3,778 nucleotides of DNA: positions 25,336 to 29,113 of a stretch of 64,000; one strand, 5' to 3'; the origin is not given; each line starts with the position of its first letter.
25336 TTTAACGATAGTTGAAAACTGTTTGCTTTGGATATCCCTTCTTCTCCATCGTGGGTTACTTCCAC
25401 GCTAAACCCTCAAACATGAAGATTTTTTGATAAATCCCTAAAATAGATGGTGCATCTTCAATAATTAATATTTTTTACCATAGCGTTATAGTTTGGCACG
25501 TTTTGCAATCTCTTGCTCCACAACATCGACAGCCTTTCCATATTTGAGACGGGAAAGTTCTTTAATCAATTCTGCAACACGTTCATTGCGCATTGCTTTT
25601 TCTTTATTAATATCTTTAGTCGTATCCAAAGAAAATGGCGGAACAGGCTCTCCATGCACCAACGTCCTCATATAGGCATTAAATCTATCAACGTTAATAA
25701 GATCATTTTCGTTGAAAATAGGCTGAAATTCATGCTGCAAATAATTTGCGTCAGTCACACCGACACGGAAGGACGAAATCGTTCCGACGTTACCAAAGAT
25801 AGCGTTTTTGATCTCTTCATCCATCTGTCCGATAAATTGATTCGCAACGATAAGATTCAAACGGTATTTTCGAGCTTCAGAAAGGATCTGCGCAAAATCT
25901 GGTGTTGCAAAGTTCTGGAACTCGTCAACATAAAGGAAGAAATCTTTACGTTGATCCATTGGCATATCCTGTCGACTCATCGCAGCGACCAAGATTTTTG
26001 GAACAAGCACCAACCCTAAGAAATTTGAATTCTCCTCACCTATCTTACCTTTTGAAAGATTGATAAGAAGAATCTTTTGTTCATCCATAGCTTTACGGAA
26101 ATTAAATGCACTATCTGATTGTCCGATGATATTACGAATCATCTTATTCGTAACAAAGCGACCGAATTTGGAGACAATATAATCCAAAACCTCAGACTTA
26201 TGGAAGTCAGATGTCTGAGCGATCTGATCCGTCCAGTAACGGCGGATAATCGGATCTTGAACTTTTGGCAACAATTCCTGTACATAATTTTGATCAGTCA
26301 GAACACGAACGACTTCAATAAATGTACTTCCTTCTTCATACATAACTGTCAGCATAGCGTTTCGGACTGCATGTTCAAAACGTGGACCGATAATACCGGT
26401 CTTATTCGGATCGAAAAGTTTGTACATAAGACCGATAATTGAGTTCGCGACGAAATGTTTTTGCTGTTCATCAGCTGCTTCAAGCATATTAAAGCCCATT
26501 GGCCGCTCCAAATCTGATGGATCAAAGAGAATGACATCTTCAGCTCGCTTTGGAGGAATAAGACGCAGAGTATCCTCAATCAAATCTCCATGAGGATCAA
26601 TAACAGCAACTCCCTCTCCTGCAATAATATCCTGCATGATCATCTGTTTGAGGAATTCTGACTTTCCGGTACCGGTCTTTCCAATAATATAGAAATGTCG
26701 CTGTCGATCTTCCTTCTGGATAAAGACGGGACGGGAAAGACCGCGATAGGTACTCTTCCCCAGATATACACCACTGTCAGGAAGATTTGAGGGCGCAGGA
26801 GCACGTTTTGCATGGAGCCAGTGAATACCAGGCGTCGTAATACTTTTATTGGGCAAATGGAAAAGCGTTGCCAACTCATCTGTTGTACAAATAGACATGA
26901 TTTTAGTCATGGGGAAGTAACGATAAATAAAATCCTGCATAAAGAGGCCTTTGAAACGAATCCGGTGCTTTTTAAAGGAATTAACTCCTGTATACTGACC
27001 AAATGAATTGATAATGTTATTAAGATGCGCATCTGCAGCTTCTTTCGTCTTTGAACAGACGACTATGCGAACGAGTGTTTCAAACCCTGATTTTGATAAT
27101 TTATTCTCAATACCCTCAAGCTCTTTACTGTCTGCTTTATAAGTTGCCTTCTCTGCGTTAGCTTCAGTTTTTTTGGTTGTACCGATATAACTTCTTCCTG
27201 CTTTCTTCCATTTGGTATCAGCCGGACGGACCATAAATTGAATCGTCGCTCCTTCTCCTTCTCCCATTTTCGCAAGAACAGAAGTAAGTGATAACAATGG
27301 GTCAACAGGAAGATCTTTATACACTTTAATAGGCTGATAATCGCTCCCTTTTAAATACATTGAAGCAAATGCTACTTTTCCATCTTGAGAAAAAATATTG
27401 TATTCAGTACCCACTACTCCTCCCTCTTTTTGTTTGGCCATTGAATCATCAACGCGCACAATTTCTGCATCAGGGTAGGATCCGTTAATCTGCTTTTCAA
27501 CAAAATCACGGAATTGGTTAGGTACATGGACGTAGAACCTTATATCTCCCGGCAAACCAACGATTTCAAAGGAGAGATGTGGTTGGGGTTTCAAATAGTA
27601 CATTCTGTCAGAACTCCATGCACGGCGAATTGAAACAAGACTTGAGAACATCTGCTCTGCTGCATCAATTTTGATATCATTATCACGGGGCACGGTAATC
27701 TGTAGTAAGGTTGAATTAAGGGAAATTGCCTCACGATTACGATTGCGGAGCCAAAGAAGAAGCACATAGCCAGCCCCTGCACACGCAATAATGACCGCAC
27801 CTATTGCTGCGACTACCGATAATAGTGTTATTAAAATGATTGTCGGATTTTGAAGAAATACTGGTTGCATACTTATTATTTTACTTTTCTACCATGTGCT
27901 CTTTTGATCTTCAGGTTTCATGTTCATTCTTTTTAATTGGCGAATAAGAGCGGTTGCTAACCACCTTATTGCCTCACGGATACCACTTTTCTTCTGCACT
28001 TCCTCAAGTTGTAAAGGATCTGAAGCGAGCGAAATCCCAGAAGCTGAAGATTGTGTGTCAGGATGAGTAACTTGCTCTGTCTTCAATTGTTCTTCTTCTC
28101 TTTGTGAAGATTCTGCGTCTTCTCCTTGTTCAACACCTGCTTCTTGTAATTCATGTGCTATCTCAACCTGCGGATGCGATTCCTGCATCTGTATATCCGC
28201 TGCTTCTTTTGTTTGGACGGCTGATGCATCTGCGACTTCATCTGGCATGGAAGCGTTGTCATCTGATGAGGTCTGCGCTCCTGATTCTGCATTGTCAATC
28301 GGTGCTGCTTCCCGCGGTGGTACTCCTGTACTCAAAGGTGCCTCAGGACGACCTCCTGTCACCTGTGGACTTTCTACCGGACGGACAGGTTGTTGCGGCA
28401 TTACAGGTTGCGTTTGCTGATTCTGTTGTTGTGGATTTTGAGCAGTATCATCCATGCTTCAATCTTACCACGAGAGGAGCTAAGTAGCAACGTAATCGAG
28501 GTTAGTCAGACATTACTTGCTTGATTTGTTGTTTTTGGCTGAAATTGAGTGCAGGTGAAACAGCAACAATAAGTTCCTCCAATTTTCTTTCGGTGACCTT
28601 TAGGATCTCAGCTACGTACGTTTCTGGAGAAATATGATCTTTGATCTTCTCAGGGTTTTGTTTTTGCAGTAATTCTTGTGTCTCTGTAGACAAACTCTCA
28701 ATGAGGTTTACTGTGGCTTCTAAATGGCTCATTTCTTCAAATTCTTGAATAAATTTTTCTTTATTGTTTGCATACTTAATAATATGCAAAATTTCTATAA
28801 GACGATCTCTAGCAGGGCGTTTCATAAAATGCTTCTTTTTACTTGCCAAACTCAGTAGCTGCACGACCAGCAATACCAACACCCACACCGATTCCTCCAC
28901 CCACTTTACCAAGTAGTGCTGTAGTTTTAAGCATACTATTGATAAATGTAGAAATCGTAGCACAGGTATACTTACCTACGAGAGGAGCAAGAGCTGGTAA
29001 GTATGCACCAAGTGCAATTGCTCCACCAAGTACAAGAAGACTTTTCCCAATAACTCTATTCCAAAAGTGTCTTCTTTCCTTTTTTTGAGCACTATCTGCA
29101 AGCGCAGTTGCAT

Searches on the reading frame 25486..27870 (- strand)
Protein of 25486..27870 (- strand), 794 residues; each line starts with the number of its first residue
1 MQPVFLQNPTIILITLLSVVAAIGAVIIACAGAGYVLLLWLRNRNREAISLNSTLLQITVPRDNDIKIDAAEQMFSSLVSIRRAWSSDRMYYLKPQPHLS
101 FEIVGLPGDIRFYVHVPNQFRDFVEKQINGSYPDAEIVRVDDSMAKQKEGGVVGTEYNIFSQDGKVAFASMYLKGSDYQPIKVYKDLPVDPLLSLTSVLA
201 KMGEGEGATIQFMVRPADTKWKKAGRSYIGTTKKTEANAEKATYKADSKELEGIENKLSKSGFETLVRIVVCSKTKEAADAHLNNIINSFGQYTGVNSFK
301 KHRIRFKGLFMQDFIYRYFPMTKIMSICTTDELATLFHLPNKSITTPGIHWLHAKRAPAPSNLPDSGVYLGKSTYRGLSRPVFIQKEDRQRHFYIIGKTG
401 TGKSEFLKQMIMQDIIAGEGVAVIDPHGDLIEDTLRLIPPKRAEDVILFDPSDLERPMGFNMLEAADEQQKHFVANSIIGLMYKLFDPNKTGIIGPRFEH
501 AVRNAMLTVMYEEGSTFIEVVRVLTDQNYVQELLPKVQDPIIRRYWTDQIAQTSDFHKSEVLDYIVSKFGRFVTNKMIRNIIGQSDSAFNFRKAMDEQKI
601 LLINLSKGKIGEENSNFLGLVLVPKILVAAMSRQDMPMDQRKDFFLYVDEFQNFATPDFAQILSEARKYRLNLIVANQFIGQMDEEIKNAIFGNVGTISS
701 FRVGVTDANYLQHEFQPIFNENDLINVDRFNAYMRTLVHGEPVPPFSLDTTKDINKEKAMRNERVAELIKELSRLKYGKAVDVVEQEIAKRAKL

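Call 7: search_protein_families(library=pfam, proteins=[window:25486-27870:-], max_evalue=0.1)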
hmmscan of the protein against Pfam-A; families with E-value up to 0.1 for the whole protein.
window:25486-27870:- (794 aa): 9 families
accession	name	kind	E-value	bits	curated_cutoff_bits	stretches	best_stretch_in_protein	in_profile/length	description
PF10412.15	TrwB_AAD_bind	-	5.7e-09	35.8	20.5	1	384-685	9-288/387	Type IV secretion-system coupling protein DNA-binding domain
PF01935.23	DUF87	-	1.1e-08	35.9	23.2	1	381-607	13-203/220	Helicase HerA, central domain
PF02534.20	T4SS-DNA_transf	-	6.9e-08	32.2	20.1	2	554-686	219-347/468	Type IV secretory system Conjugative DNA transfer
PF12696.13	TraG-D_C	-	8.4e-05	22.9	22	1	646-707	4-68/126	TraM recognition site of TraD and TraG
PF25199.1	nSTAND_NTPase5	-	0.00047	20.4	34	1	385-471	36-124/145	Novel STAND NTPase 5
PF01580.24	FtsK_SpoIIIE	-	0.0011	18.9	24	1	380-412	29-61/221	FtsK/SpoIIIE family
PF13401.12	AAA_22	-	0.0095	16.7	27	0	389-414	4-29/130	AAA domain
PF12846.13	AAA_10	-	0.013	15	27.5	1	389-431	20-61/362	AAA-like domain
PF05872.18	HerA_C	-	0.034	13.2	22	1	379-430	10-61/502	Helicase HerA-like C-terminal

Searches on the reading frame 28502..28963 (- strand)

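Call 7: search_protein_families(library=pfam, proteins=[window:28502-28963:-], max_evalue=0.1)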
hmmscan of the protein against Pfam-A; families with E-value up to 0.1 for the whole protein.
window:28502-28963:- (153 aa): 1 family
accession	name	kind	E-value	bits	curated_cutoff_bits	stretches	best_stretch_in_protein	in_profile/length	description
PF17852.6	Dynein_AAA_lid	-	0.049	14.2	23.1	0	60-112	11-65/126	Dynein heavy chain AAA lid domain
